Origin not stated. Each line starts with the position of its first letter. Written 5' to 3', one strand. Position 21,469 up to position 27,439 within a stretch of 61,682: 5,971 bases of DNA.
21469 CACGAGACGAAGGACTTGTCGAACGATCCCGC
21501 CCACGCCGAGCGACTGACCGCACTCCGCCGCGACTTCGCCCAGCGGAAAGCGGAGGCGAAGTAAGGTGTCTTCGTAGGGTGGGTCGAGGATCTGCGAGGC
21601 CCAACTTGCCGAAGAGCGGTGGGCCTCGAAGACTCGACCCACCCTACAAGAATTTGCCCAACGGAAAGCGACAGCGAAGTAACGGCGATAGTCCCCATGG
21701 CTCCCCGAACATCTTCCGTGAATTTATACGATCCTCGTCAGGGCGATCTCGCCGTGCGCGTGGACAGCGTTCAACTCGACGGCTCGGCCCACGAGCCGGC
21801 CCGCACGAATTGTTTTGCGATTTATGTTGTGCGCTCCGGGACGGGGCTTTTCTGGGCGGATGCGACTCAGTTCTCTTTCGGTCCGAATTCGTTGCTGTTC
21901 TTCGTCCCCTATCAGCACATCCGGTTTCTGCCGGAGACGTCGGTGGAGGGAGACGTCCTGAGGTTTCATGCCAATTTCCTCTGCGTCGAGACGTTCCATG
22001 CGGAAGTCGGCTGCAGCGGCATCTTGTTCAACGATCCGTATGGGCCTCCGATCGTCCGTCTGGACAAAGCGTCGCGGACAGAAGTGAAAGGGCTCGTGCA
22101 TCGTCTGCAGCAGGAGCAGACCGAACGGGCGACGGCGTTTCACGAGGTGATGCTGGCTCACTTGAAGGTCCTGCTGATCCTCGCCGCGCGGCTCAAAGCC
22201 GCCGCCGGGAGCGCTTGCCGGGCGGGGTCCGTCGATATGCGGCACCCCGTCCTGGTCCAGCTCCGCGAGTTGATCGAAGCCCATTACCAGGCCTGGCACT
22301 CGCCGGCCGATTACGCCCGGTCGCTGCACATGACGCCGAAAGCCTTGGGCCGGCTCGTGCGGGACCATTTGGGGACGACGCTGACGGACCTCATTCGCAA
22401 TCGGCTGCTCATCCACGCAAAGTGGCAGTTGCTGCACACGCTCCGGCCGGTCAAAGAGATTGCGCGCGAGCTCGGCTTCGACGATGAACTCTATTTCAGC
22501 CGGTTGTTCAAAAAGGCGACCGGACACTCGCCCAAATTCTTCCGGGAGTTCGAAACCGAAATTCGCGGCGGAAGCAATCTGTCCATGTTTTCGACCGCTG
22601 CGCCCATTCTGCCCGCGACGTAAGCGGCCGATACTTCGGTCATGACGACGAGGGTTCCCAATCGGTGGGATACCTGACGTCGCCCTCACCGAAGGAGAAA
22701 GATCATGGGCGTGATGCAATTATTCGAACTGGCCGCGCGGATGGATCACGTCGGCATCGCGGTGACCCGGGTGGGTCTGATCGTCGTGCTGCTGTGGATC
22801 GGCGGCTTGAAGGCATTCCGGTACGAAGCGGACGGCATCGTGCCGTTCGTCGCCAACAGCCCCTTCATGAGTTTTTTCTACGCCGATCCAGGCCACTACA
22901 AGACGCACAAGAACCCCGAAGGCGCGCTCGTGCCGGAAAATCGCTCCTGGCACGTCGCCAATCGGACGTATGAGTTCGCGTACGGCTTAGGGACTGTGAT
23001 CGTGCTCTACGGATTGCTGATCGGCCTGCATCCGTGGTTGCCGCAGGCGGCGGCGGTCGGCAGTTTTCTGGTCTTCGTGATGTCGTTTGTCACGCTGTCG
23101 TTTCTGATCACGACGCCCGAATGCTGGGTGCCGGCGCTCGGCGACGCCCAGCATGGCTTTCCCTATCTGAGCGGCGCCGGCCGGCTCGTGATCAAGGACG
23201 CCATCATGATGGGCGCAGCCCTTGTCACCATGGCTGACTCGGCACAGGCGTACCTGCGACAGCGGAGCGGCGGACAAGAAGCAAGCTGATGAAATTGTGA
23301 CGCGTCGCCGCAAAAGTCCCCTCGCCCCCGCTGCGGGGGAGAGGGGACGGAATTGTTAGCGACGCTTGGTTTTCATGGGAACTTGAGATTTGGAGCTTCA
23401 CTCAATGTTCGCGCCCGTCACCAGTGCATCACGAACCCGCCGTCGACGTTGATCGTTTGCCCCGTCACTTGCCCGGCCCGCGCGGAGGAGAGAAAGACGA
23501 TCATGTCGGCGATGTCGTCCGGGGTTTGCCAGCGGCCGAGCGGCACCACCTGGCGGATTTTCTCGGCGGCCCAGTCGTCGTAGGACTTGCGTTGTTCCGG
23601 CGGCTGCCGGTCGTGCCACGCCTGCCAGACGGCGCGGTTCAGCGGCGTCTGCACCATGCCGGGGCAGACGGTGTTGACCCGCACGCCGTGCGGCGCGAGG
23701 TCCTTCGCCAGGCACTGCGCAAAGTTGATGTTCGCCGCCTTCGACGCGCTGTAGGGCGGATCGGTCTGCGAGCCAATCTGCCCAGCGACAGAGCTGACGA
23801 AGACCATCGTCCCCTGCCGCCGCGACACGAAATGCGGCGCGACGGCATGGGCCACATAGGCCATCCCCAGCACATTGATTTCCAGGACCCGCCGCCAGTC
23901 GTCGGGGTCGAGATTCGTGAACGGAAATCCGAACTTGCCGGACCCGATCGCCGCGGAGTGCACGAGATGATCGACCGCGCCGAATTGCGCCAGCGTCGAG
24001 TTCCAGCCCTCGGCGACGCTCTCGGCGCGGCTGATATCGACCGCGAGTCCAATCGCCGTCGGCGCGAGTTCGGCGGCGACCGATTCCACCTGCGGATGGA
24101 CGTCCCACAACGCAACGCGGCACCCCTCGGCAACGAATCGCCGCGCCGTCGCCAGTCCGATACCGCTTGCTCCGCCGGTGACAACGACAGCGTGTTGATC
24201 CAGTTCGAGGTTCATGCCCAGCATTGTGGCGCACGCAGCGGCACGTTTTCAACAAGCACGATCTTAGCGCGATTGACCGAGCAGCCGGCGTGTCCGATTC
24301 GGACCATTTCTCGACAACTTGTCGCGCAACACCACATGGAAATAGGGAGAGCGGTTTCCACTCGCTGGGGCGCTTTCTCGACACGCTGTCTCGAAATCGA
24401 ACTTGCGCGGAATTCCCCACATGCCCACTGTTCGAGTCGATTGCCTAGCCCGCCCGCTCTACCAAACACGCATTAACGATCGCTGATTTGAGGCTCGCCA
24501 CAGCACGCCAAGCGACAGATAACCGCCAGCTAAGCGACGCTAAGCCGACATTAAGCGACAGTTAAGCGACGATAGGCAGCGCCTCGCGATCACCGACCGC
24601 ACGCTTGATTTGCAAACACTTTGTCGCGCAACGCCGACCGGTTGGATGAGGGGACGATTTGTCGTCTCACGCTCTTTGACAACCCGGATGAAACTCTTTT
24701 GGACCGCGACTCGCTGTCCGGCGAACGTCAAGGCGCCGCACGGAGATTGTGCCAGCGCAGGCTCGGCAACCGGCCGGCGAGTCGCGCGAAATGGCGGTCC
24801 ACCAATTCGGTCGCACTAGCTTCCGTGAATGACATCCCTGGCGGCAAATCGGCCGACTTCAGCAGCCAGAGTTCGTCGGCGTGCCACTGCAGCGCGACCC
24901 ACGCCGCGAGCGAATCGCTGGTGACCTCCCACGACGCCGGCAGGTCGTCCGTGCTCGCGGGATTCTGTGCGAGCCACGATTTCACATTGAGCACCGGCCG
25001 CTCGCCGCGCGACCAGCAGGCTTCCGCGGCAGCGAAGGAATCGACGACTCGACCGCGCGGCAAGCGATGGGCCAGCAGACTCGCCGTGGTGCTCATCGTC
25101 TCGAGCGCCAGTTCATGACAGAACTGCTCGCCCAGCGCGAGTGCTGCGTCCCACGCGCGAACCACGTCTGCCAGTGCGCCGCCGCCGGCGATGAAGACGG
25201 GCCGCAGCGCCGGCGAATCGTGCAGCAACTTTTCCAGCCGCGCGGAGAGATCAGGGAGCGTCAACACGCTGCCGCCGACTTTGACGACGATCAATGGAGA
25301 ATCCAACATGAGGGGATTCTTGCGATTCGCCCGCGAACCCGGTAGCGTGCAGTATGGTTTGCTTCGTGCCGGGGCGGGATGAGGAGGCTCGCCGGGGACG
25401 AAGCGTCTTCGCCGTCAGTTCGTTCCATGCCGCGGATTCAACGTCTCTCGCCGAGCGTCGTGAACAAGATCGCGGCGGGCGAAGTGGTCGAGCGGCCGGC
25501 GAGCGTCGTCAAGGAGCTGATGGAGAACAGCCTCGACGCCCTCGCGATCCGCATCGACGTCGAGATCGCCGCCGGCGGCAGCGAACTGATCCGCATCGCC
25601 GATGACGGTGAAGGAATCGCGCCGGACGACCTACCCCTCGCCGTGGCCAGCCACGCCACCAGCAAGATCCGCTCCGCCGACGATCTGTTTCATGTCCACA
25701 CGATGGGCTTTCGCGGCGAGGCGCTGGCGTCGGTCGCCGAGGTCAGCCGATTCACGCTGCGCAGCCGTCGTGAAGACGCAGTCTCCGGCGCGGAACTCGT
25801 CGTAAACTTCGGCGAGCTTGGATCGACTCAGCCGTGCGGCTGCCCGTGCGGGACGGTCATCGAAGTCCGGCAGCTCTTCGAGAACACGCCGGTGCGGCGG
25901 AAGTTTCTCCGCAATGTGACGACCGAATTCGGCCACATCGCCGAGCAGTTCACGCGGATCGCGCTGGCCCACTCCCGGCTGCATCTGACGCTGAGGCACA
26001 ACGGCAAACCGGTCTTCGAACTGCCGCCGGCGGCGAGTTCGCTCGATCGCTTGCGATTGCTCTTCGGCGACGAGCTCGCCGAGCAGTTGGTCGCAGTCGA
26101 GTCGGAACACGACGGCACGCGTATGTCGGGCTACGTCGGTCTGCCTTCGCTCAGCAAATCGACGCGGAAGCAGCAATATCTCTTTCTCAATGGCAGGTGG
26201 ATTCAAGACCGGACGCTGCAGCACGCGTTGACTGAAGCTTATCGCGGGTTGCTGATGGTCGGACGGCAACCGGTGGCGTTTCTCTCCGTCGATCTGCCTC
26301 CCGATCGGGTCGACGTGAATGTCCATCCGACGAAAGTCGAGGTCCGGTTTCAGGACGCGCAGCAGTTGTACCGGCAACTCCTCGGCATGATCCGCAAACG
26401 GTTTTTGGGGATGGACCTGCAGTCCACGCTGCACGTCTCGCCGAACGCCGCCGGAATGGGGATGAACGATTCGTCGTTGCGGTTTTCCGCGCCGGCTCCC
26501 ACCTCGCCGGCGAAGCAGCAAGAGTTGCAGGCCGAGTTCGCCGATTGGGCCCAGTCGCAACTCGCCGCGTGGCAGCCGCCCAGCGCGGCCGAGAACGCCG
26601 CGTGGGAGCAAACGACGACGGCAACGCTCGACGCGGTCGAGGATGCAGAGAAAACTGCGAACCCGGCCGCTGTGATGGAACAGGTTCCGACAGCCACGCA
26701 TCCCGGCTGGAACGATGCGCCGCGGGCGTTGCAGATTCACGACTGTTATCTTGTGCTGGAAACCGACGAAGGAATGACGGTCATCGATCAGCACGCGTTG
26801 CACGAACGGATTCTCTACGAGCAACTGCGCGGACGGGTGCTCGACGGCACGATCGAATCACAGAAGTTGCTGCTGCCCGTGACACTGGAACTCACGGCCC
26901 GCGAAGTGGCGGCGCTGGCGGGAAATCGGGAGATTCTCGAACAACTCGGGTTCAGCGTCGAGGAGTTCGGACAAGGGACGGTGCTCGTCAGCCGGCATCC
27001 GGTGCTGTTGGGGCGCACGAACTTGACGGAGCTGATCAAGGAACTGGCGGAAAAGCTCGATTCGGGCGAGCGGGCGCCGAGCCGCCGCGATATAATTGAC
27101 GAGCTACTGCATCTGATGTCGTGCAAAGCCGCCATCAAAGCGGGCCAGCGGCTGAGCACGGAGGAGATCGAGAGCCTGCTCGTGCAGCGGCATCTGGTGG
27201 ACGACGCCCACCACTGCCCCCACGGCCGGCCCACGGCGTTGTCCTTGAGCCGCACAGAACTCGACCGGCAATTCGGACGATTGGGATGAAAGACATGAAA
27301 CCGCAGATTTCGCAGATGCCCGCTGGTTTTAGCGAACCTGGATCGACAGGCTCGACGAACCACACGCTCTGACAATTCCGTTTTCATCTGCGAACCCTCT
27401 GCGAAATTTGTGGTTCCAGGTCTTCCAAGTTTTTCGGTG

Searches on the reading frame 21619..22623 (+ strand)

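Call 30: search_protein_families(library=pfam, proteins=[window:21619-22623:+], max_evalue=0.0001)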
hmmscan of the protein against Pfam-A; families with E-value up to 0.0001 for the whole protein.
window:21619-22623:+ (334 aa): 2 families
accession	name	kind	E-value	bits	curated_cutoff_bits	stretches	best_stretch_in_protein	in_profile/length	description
PF12833.13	HTH_18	-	2.3e-21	76.3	33.6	1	232-310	1-79/80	Helix-turn-helix domain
PF00165.29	HTH_AraC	-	1e-07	32.3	26.6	1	277-307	10-39/42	Bacterial regulatory helix-turn-helix proteins, AraC family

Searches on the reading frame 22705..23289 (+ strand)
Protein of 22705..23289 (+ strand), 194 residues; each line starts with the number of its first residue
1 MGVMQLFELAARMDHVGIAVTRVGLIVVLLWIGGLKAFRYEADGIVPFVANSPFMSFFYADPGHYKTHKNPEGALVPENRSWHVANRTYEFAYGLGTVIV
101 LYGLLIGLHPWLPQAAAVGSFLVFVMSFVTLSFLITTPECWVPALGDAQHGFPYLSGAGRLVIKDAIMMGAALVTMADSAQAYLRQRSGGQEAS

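Call 30: search_protein_families(library=pfam, proteins=[window:22705-23289:+], max_evalue=0.0001)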
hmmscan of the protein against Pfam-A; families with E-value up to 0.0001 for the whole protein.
window:22705-23289:+ (194 aa): 1 family
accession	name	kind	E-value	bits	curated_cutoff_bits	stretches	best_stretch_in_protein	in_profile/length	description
PF04224.18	DUF417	-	5.1e-60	202.5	27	1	5-183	2-174/175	Protein of unknown function, DUF417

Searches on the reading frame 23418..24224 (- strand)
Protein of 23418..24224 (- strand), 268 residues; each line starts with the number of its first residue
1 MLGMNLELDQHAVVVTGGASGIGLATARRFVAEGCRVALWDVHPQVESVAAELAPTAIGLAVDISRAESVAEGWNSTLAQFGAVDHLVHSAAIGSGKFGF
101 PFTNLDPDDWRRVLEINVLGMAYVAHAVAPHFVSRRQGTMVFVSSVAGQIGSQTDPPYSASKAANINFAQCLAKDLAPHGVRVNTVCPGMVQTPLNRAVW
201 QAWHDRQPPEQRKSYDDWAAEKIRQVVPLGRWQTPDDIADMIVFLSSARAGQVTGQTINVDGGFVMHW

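Call 30: search_protein_families(library=pfam, proteins=[window:23418-24224:-], max_evalue=0.0001)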
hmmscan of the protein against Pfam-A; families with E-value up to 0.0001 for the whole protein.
window:23418-24224:- (268 aa): 4 families
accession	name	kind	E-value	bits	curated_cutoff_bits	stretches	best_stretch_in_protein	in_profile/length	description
PF13561.12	adh_short_C2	-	3.2e-56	191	27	1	19-264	3-235/236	Enoyl-(Acyl carrier protein) reductase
PF00106.31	adh_short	-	2.7e-51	174.3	26.6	1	12-200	2-191/195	short chain dehydrogenase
PF08659.16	KR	-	4.9e-13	49.8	22.6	1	13-170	3-161/180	KR domain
PF01370.27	Epimerase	-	2.6e-05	24.2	20.9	1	13-164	1-148/240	NAD dependent epimerase/dehydratase family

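Call 54: search_protein_families(library=ncbifam, proteins=[window:23418-24224:-], max_evalue=0.00001)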
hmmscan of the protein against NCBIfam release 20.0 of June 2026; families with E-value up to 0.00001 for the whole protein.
window:23418-24224:- (268 aa): 224 families (the best 25 are shown)
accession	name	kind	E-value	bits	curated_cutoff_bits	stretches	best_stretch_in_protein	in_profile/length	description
NF005559.1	PRK07231.1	subfamily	1.9e-59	201.2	215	1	8-265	2-248/249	glucose 1-dehydrogenase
NF005309.0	PRK06841.1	subfamily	4.1e-54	183.8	286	1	4-265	9-253/255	GolD/DthD family dehydrogenase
NF052558.1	MBtsdlDhBudC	equivalog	5e-53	180.2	270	1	10-264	3-241/250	meso-2,3-butanediol dehydrogenase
NF009466.0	PRK12826.1-2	subfamily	1.7e-52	178.4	222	1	10-266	3-246/248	3-oxoacyl-ACP reductase FabG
NF005472.0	PRK07067.1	equivalog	2.1e-51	175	338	1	8-266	4-256/257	L-iditol 2-dehydrogenase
NF004198.0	PRK05653.1-3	equivalog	1e-50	172.5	296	1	8-266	5-248/248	3-oxoacyl-ACP reductase FabG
NF053701.1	CsHdxCHCADhChcB2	equivalog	4e-50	170.6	350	1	9-265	2-243/245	cis-4-hydroxycyclohexanecarboxylate dehydrogenase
TIGR03206.1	benzo_BadH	equivalog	8.6e-50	169.4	431.2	1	9-266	2-250/250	2-hydroxycyclohexanecarboxyl-CoA dehydrogenase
NF004791.0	PRK06138.1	equivalog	1e-49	169.1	312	1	7-265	2-250/252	SDR family oxidoreductase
NF006074.0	PRK08220.1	equivalog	6.7e-49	166.7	312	1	5-264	3-247/251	2,3-dihydro-2,3-dihydroxybenzoate dehydrogenase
NF005095.0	PRK06523.1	subfamily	1.1e-47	162.8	231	1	4-265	4-258/261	oxidoreductase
TIGR01830.1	3oxo_ACP_reduc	equivalog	1.2e-47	162.6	297.75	1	13-264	1-238/239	3-oxoacyl-[acyl-carrier-protein] reductase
TIGR04316.1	dhbA_paeA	equivalog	1.4e-47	162.4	300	1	13-265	1-248/250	2,3-dihydro-2,3-dihydroxybenzoate dehydrogenase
NF009093.0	PRK12429.1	subfamily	5.6e-47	160.2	258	1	8-266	3-258/259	3-hydroxybutyrate dehydrogenase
TIGR03971.1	SDR_subfam_1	subfamily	2e-46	158.5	300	1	58-266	67-270/271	mycofactocin-coupled SDR family oxidoreductase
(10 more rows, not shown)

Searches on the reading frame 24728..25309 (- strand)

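Call 30: search_protein_families(library=pfam, proteins=[window:24728-25309:-], max_evalue=0.0001)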
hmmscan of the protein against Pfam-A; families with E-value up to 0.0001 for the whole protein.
window:24728-25309:- (193 aa): 1 family
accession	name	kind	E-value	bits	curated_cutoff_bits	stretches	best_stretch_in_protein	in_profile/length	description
PF00696.33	AA_kinase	-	8.7e-09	35.9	24.9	1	6-154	2-176/234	Amino acid kinase family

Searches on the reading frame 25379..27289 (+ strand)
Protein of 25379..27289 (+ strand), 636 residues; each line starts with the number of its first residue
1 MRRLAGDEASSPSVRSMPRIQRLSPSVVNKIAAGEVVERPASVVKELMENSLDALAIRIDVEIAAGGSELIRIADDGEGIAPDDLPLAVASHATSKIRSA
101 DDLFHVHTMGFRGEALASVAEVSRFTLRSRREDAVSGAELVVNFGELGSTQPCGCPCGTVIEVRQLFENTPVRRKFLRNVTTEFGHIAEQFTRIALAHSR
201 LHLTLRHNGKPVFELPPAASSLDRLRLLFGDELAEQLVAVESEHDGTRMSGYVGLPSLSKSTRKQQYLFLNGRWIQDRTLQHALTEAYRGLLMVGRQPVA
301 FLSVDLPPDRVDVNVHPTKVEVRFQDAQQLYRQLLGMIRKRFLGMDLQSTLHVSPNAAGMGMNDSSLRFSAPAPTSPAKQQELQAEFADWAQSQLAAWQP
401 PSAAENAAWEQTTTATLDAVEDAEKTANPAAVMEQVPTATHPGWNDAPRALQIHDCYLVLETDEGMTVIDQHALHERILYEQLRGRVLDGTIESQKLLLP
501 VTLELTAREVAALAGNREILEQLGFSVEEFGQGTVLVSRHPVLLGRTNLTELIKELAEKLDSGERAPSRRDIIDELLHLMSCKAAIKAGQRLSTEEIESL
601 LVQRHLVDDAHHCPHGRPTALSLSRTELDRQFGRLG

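Call 7: search_protein_families(library=pfam, proteins=[window:25379-27289:+], max_evalue=0.001)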
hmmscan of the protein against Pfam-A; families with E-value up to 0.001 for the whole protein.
window:25379-27289:+ (636 aa): 4 families
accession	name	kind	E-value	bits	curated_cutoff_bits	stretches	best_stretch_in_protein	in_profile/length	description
PF08676.16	MutL_C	-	6.9e-43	146.2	25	1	452-592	3-142/142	MutL C terminal dimerisation domain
PF01119.25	DNA_mis_repair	-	9e-37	125.8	26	1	228-341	4-117/119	DNA mismatch repair protein, C-terminal domain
PF13589.12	HATPase_c_3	-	2.2e-09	37.9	25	1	41-144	4-107/137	Histidine kinase-, DNA gyrase B-, and HSP90-like ATPase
PF02518.31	HATPase_c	-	6e-06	27.1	26.4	1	38-96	4-56/111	Histidine kinase-, DNA gyrase B-, and HSP90-like ATPase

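Call 57: find_homologous_proteins(query=window:25379-27289:+, max_evalue=1e-40)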
Query window:25379-27289:+ (636 aa): 8000 proteins with E <= 1e-40 among 8000 candidates; the best 120 are listed.
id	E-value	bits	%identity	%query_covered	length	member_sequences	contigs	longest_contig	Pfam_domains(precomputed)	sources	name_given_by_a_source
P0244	0.0e+0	1351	100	96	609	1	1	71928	PF01119.26,PF08676.17,PF02518.32,PF13589.13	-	-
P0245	0.0e+0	1112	81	100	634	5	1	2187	PF01119.26,PF08676.17,PF02518.32,PF13589.13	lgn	-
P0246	0.0e+0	1089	80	97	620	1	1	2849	PF01119.26,PF08676.17,PF02518.32,PF13589.13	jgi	jgi:DNA mismatch repair protein MutL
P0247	0.0e+0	1085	79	97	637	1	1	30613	PF01119.26,PF08676.17,PF02518.32,PF13589.13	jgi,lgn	jgi:DNA mismatch repair protein MutL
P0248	0.0e+0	1078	79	97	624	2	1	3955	PF01119.26,PF08676.17,PF02518.32,PF13589.13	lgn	-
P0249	0.0e+0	1077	79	97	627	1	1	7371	PF01119.26,PF08676.17,PF02518.32,PF13589.13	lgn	-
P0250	0.0e+0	1070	79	97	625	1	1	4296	PF01119.26,PF08676.17,PF02518.32,PF13589.13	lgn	-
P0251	0.0e+0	1061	76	97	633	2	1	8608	PF01119.26,PF08676.17,PF02518.32,PF13589.13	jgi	-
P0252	0.0e+0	1056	78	97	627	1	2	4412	PF01119.26,PF08676.17,PF02518.32,PF13589.13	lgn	-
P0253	0.0e+0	1046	77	97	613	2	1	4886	PF01119.26,PF08676.17,PF02518.32,PF13589.13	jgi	jgi:DNA mismatch repair protein MutL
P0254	0.0e+0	1031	77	97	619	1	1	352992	PF01119.26,PF08676.17,PF02518.32,PF13589.13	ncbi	-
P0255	0.0e+0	1020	75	97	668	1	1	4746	PF01119.26,PF08676.17,PF02518.32,PF13589.13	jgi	jgi:DNA mismatch repair protein MutL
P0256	0.0e+0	1016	75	97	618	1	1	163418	PF01119.26,PF08676.17,PF02518.32,PF13589.13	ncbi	ncbi:MAG: DNA mismatch repair endonuclease MutL [Planctomycetaceae bacterium]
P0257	3.9e-258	876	63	97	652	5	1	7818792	PF01119.26,PF08676.17,PF02518.32,PF13589.13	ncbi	-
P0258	5.0e-254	863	64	97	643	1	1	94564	PF01119.26,PF08676.17,PF02518.32,PF13589.13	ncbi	-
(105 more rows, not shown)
